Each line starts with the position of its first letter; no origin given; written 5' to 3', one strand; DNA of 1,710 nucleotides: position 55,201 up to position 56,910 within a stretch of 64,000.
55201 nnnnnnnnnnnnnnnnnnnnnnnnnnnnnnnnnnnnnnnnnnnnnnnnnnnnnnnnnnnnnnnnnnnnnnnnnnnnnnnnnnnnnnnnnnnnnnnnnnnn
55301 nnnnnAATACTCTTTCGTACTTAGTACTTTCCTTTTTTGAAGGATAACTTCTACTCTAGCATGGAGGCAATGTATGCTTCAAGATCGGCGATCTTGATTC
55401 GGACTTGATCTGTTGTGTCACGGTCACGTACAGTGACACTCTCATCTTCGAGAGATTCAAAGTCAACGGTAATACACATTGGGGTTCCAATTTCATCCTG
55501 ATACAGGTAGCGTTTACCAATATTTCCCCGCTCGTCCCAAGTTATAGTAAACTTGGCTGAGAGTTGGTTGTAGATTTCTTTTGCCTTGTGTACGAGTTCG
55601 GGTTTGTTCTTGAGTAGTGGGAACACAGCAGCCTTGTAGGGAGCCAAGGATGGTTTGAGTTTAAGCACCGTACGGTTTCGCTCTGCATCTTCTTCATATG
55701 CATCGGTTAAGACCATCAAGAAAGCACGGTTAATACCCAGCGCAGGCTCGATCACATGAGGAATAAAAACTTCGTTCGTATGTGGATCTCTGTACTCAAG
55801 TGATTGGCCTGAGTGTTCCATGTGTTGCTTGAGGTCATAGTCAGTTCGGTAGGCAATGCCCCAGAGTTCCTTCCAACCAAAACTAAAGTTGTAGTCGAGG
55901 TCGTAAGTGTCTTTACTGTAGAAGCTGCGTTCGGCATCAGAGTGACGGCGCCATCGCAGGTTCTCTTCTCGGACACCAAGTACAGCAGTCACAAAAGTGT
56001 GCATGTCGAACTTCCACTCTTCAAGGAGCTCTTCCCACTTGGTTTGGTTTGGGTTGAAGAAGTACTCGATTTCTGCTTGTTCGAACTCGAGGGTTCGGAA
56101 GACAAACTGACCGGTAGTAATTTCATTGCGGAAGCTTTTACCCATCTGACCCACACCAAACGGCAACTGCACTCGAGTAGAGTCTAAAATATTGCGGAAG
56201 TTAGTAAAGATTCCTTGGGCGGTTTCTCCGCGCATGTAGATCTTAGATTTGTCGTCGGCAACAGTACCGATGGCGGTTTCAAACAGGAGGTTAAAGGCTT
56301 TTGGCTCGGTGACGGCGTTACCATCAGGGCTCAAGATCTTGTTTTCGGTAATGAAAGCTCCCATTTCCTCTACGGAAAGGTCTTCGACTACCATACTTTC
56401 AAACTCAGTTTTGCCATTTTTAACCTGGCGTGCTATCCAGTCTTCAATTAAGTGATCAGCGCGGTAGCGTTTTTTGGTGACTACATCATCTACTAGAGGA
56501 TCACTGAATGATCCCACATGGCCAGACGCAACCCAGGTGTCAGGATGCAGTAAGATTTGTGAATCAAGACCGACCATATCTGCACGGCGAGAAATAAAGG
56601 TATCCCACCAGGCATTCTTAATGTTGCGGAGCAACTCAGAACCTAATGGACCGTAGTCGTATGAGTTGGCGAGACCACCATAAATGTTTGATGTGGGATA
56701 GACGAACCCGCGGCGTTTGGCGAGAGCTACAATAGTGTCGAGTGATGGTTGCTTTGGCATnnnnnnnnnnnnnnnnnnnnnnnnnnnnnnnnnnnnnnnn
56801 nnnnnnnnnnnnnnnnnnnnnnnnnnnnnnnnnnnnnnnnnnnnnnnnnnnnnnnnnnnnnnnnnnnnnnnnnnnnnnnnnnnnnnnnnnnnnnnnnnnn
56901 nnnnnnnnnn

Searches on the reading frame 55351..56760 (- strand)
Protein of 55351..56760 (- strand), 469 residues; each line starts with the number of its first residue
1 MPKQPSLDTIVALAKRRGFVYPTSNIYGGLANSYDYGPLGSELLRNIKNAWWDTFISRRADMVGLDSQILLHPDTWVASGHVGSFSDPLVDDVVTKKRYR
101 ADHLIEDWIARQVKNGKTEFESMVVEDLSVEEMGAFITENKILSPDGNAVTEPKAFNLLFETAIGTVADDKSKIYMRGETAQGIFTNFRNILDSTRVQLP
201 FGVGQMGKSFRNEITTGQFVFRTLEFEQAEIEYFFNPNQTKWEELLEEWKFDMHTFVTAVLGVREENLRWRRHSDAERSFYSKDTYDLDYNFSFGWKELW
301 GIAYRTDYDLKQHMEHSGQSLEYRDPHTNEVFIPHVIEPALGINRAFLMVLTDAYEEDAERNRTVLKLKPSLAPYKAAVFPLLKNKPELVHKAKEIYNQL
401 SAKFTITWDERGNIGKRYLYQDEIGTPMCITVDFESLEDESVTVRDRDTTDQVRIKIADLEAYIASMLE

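Call 7: find_related_loci(query=window:55351-56760:-, collection=genome_contigs, flank=1500)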
Query window:55351-56760:- (469 aa) in genome_contigs; peptide patterns used: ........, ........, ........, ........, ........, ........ (x = any residue, [..] = any of these).
65 stretches matched a pattern; 13 encode a relative of the query (tblastn E <= 1e-3); 13 distinct loci.
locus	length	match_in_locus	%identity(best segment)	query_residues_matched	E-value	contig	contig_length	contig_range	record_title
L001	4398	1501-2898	79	4-469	0e+0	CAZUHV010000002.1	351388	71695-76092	MAG TPA_asm: uncultured Pseudomonadales bacterium isolate binchicken_co277_32 genome assembly, contig: NODE_47_length_35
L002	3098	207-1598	66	1-468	0e+0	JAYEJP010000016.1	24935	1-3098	MAG: Patescibacteria group bacterium isolate MAG160 MAG160_16, whole genome shotgun sequence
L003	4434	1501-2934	58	7-468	0e+0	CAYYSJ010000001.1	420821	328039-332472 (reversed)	MAG TPA_asm: uncultured Gammaproteobacteria bacterium isolate SRP272529_co1_214 genome assembly, contig: NODE_3_length_4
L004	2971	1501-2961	57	6-469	0e+0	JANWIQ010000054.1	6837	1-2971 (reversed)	MAG: Candidatus Paceibacterota bacterium isolate CRAIB_MAG45 c_000000062145, whole genome shotgun sequence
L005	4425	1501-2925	57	6-464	2e-178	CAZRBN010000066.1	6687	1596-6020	MAG TPA_asm: uncultured Gammaproteobacteria bacterium isolate SRP272529_co1_183 genome assembly, contig: NODE_22507_leng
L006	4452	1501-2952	56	1-468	5e-176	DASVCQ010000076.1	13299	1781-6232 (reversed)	MAG TPA_asm: Patescibacteria group bacterium isolate SMAG_U2010 k141_1632084, whole genome shotgun sequence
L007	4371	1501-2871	59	7-468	0e+0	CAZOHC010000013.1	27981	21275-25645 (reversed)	MAG TPA_asm: uncultured Gammaproteobacteria bacterium isolate SRP144015_co1_130 genome assembly, contig: NODE_867_length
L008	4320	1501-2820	48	2-468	6e-141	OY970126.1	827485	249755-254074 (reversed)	MAG: uncultured bacterium isolate MFD05512.bin.c.3 genome assembly, chromosome: 1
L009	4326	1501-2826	43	6-468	5e-114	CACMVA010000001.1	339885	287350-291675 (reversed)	MAG: uncultured SAR86 cluster bacterium isolate AG-892-E05 genome assembly, contig: AG-892-E05_NODE_1, whole genome shot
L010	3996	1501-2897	48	6-469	3e-104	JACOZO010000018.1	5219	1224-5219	MAG: Candidatus Woesearchaeota archaeon isolate NC_groundwater_207_Ag_S-0.1um_44_9 S4_GD2017_2_S1_scaffold_26766, whole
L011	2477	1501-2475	51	6-341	2e-106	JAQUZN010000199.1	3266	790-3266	MAG: Candidatus Izemoplasmatales bacterium isolate STD2_261 NODE_146277_length_3266_cov_5.468302_Sandtown_D2, whole geno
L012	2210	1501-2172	53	6-237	2e-73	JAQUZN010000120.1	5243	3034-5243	MAG: Candidatus Izemoplasmatales bacterium isolate STD2_261 NODE_69200_length_5243_cov_6.066849_Sandtown_D2, whole genom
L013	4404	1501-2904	41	2-468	6e-116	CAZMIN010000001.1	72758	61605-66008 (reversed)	MAG TPA_asm: Candidatus Woesearchaeota archaeon isolate binchicken_co85_65 genome assembly, contig: NODE_204_length_7275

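Call 8: search_protein_families(library=ncbifam, proteins=[window:55351-56760:-])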
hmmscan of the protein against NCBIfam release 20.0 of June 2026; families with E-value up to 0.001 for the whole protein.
window:55351-56760:- (469 aa): 8 families
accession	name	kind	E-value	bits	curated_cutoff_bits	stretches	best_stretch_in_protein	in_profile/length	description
NF003211.1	PRK04173.1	equivalog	3.5e-181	603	312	1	8-464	2-454/454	glycine--tRNA ligase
TIGR00389.1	glyS_dimeric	equivalog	1.5e-150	502.5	243.3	3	8-243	4-226/565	glycine--tRNA ligase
NF011484.0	PRK14894.1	equivalog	3.2e-115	385.3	1050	3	149-358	114-336/539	glycine--tRNA ligase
NF006625.0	PRK09194.1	equivalog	8.9e-10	38.1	558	1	363-463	456-557/559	proline--tRNA ligase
NF008979.1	PRK12325.1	exception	2e-09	36.9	550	1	370-462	340-434/437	proline--tRNA ligase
TIGR00408.1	proS_fam_I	equivalog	5.4e-08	32.2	437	1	191-468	116-381/475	proline--tRNA ligase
TIGR00409.1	proS_fam_II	equivalog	4.8e-07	29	306.7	1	371-465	470-566/568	proline--tRNA ligase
NF003068.0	PRK03991.1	equivalog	4.8e-05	21.9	484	1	339-466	466-590/613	threonine--tRNA ligase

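Call 15: find_related_loci(query=window:55351-56760:-, collection=metagenome_contigs, flank=1200)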
Query window:55351-56760:- (469 aa) in metagenome_contigs; peptide patterns used: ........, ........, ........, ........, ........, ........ (x = any residue, [..] = any of these).
79 stretches matched a pattern; 15 encode a relative of the query (tblastn E <= 1e-3); 15 distinct loci.
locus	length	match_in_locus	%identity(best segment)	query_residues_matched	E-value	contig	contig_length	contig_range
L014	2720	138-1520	54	7-469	0e+0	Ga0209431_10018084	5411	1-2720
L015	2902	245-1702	56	1-468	0e+0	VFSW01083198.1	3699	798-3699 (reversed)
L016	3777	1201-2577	55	7-464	2e-170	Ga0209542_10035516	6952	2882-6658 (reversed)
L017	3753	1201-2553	55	7-464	2e-168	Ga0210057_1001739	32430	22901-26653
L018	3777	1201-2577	53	7-468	7e-168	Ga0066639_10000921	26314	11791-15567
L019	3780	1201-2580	54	7-469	2e-166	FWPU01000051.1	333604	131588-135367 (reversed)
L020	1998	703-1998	55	7-440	3e-178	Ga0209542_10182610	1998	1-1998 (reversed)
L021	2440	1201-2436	53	1-427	2e-158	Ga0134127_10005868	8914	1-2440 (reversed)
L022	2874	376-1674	48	7-469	8e-147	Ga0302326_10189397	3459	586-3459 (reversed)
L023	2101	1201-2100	67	6-310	7e-147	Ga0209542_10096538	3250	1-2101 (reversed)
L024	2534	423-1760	50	6-460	1e-148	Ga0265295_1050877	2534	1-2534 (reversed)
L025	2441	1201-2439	50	6-427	2e-132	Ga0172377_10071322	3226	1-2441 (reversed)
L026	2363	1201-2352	49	6-396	9e-127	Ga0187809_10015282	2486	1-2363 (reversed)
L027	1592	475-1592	57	7-390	2e-111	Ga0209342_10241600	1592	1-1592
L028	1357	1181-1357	71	8-66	1e-23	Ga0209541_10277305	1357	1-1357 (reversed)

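Call 22: find_homologous_proteins(query=window:55351-56760:-, max_evalue=1e-100)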
Query window:55351-56760:- (469 aa): 7994 proteins with E <= 1e-100 among 8000 candidates; the best 120 are listed.
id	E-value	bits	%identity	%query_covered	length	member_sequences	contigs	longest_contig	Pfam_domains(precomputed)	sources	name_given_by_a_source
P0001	0.0e+0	1080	100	100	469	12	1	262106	PF03129.26,PF00587.31,PF28494.1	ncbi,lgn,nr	ncbi:MAG: glycine--tRNA ligase [Pseudomonadales bacterium]|nr:glycine--tRNA ligase [Pseudomonadales 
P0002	1.3e-274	929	84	100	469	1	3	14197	PF03129.26,PF00587.31,PF28494.1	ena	-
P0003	9.1e-271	917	82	100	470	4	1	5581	PF03129.26,PF00587.31,PF28494.1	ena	-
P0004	2.4e-261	885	80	99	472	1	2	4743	PF03129.26,PF00587.31,PF28494.1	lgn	-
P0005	2.9e-260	882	80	99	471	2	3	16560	PF03129.26,PF00587.31,PF28494.1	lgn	-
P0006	2.4e-259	879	80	100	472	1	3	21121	PF03129.26,PF00587.31,PF28494.1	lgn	-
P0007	5.6e-258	874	79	100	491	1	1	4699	PF03129.26,PF00587.31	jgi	-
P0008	1.3e-256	870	78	99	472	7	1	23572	PF03129.26,PF00587.31,PF28494.1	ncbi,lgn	-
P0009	2.0e-255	866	79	100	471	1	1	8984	PF03129.26,PF00587.31,PF28494.1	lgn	-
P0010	4.2e-255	865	78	100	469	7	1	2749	PF03129.26,PF00587.31,PF28494.1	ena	-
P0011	1.1e-254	864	78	99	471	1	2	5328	PF03129.26,PF00587.31,PF28494.1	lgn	-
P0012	2.1e-254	863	78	99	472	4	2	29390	PF03129.26,PF00587.31,PF28494.1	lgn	-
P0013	1.4e-253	860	79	99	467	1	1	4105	PF03129.26,PF00587.31,PF28494.1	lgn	-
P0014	1.0e-252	857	76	99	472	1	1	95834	PF03129.26,PF00587.31,PF28494.1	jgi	jgi:glycyl-tRNA synthetase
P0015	1.3e-252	857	77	99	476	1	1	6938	PF03129.26,PF00587.31,PF28494.1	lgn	-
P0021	2.7e-250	849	76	99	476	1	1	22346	PF03129.26,PF00587.31,PF28494.1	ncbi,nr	ncbi:glycine--tRNA ligase [Candidatus Woesebacteria bacterium]|nr:glycine--tRNA ligase [Candidatus W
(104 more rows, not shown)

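Call 23: find_encoding_contigs(protein=P0002, flank=900, max_places=2)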
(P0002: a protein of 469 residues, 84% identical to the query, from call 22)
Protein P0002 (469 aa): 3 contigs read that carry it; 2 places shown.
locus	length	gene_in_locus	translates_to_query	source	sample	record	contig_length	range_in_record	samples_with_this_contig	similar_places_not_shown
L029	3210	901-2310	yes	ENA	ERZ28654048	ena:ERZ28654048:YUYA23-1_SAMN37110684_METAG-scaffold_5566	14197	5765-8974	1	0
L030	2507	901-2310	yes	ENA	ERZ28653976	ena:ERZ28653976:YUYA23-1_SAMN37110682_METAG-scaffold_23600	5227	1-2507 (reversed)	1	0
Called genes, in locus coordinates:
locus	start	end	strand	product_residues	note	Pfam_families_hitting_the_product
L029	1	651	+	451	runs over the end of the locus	PF08245:Mur_ligase_M, PF02875:Mur_ligase_C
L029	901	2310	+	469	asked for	PF28494:GlyRS_ins_1 (weak), PF00587:tRNA-synt_2b (weak), PF03129:HGTP_anticodon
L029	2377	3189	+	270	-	-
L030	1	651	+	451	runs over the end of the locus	PF08245:Mur_ligase_M, PF02875:Mur_ligase_C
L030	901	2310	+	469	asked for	PF28494:GlyRS_ins_1 (weak), PF00587:tRNA-synt_2b (weak), PF03129:HGTP_anticodon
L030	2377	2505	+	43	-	?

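Call 24: find_encoding_contigs(protein=P0003, flank=900, max_places=2)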
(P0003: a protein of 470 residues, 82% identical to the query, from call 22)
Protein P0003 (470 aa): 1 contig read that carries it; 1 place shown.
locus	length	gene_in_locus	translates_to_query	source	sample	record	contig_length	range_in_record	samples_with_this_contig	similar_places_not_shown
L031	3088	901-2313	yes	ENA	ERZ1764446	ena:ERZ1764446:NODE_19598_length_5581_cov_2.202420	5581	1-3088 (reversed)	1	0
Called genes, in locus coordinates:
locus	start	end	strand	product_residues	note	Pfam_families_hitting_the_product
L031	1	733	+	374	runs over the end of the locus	PF08245:Mur_ligase_M, PF02875:Mur_ligase_C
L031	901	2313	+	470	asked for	PF28494:GlyRS_ins_1 (weak), PF00587:tRNA-synt_2b (weak), PF03129:HGTP_anticodon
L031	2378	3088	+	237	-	?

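Call 25: find_encoding_contigs(protein=P0006, flank=900, max_places=2)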
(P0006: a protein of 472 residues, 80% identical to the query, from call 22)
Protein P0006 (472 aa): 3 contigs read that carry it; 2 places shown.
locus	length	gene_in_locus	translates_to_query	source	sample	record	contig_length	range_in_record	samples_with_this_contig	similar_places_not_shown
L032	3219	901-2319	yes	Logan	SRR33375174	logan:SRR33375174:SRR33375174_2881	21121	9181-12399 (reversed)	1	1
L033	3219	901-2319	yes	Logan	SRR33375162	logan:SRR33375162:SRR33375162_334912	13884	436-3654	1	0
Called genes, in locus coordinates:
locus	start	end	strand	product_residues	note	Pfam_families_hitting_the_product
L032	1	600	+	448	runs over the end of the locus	PF08245:Mur_ligase_M, PF02875:Mur_ligase_C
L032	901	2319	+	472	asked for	PF28494:GlyRS_ins_1 (weak), PF00587:tRNA-synt_2b (weak), PF03129:HGTP_anticodon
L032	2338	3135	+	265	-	-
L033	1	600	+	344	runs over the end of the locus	?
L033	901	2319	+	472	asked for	PF28494:GlyRS_ins_1 (weak), PF00587:tRNA-synt_2b (weak), PF03129:HGTP_anticodon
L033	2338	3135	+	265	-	-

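Call 26: find_encoding_contigs(protein=P0008, flank=900, max_places=2)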
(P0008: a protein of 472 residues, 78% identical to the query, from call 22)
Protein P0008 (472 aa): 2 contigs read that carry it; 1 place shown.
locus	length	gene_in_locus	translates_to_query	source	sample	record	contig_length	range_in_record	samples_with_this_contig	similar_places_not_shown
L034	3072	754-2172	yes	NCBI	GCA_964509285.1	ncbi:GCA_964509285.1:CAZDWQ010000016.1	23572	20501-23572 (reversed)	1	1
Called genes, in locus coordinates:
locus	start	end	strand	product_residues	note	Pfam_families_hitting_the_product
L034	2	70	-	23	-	?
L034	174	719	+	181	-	PF11967:RecO_N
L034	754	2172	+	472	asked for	PF28494:GlyRS_ins_1, PF00587:tRNA-synt_2b (weak), PF03129:HGTP_anticodon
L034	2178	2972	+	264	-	-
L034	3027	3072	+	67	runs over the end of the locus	-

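Call 27: find_encoding_contigs(protein=P0014, flank=900, max_places=2)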
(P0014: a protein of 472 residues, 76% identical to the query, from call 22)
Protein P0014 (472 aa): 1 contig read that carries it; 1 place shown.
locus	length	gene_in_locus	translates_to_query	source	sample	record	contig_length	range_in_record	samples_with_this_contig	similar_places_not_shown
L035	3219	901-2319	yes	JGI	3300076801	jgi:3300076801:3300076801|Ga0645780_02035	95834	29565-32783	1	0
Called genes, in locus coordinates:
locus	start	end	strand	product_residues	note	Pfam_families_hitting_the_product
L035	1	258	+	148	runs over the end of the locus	PF08245:Mur_ligase_M (weak)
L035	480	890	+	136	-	PF02875:Mur_ligase_C (weak)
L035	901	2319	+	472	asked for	PF28494:GlyRS_ins_1 (weak), PF00587:tRNA-synt_2b (weak), PF03129:HGTP_anticodon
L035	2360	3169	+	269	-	-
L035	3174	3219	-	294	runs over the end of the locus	PF00483:NTP_transferase, PF12804:NTP_transf_3 (faint)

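Call 28: find_encoding_contigs(protein=P0021, flank=900, max_places=2)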
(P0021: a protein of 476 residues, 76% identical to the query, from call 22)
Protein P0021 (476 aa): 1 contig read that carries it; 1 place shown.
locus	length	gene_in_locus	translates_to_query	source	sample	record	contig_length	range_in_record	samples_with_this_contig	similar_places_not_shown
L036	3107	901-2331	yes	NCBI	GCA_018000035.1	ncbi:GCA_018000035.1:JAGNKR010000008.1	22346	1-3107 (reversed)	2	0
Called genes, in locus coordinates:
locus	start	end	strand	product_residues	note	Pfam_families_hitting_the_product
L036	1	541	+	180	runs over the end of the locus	PF11967:RecO_N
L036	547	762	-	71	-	-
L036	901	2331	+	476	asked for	PF28494:GlyRS_ins_1 (weak), PF00587:tRNA-synt_2b (weak), PF03129:HGTP_anticodon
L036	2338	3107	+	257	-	?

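Call 30: find_encoding_contigs(protein=P0004, flank=900, max_places=1)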
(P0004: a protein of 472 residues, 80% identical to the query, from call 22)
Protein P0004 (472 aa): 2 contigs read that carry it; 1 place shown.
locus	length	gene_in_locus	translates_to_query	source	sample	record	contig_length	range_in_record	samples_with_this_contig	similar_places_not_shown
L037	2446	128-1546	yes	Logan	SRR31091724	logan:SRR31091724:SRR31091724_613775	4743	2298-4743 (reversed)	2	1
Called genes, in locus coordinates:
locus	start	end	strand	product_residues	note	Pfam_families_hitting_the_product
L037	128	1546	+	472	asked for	PF28494:GlyRS_ins_1, PF00587:tRNA-synt_2b, PF03129:HGTP_anticodon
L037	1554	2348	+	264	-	-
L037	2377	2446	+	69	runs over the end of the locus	-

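Call 31: find_encoding_contigs(protein=P0005, flank=900, max_places=1)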
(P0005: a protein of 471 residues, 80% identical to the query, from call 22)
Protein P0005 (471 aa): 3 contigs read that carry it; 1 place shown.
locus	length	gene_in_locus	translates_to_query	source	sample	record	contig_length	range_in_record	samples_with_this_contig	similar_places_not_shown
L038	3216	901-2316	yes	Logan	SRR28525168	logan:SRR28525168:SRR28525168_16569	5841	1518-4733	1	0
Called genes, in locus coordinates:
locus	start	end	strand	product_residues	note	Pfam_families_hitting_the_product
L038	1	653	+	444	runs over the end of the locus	PF08245:Mur_ligase_M, PF02875:Mur_ligase_C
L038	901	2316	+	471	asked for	PF28494:GlyRS_ins_1 (weak), PF00587:tRNA-synt_2b (weak), PF03129:HGTP_anticodon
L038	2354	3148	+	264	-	-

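Call 32: find_encoding_contigs(protein=P0009, flank=900, max_places=1)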
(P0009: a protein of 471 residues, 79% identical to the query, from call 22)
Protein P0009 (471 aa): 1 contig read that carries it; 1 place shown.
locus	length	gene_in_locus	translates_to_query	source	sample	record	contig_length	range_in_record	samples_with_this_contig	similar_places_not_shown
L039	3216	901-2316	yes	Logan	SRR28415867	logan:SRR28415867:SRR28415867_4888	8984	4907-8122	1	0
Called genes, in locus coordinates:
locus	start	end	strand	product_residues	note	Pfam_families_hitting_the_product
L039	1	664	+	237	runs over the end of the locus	-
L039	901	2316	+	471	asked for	PF28494:GlyRS_ins_1 (weak), PF00587:tRNA-synt_2b (weak), PF03129:HGTP_anticodon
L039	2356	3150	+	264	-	-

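Call 33: find_encoding_contigs(protein=P0012, flank=900, max_places=1)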
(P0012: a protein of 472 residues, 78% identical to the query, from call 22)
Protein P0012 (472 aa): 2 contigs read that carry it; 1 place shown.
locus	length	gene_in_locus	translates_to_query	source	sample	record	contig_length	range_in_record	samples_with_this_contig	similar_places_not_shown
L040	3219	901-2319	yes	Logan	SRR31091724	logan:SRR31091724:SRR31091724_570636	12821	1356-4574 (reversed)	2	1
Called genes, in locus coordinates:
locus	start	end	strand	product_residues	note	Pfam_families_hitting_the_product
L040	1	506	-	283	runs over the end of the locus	PF12686:DUF3800 (weak)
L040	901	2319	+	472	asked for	PF28494:GlyRS_ins_1, PF00587:tRNA-synt_2b, PF03129:HGTP_anticodon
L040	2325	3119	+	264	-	-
